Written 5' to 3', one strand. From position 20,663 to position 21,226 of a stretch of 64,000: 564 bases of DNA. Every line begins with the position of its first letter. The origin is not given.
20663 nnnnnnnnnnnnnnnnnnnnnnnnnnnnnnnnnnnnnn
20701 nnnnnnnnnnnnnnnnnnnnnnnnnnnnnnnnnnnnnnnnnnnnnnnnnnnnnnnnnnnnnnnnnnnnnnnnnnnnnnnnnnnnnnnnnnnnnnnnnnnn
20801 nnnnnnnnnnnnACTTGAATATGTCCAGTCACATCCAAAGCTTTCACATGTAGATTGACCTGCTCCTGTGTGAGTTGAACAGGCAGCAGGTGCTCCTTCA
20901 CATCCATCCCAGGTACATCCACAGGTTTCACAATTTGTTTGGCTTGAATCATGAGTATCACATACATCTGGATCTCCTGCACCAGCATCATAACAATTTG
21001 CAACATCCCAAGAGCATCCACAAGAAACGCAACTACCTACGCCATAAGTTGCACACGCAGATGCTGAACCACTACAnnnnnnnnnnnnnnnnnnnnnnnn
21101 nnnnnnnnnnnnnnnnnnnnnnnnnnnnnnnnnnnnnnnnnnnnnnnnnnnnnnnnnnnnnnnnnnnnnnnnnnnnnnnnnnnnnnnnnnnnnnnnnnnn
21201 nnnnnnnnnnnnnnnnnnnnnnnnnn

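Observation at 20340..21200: Cys-rich, GC-skewed module (CxCGC[ST]WD-type repeats) in the 1127-aa surface protein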

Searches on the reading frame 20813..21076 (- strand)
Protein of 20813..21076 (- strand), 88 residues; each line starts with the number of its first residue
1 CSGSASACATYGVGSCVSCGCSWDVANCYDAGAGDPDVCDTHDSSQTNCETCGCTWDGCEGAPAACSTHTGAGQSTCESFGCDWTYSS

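Call 41: predict_structure(alignment_id=A3)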
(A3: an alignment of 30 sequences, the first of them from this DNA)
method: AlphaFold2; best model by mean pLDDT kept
length: 88 residues; sequences in the alignment: 30
mean_pLDDT: 41.1   pTM: 0.24
mean pLDDT of the five models: 41.1, 39.5, 39.1, 38.6, 34.9
residues with pLDDT >= 90: 0; 70-90: 0; 50-70: 20; < 50: 68
segments of 3 or more residues with pLDDT < 50: 1-63, 86-88
pLDDT, mean of each block of 10 residues (from residue 1): 38 37 32 32 36 38 49 57 52
secondary structure, 60 per line:
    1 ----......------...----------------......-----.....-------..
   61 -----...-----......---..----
elements in order: H5-10 H36-41 H47-51 H74-79

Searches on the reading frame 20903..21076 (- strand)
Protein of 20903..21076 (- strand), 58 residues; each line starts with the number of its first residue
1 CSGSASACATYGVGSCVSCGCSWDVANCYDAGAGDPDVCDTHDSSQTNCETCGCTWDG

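Call 25: find_homologous_proteins(query=A2, max_evalue=0.001)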
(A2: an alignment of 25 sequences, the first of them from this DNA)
Query A2 (25 sequences): 27 candidates shared short words with the query, none scored E <= 0.001.

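Call 34: search_solved_structures(query=A2, max_evalue=10, show_alignments=3)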
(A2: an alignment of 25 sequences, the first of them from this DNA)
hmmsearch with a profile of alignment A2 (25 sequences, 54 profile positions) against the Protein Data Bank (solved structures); distinct sequences matched with E-value up to 10: 0.
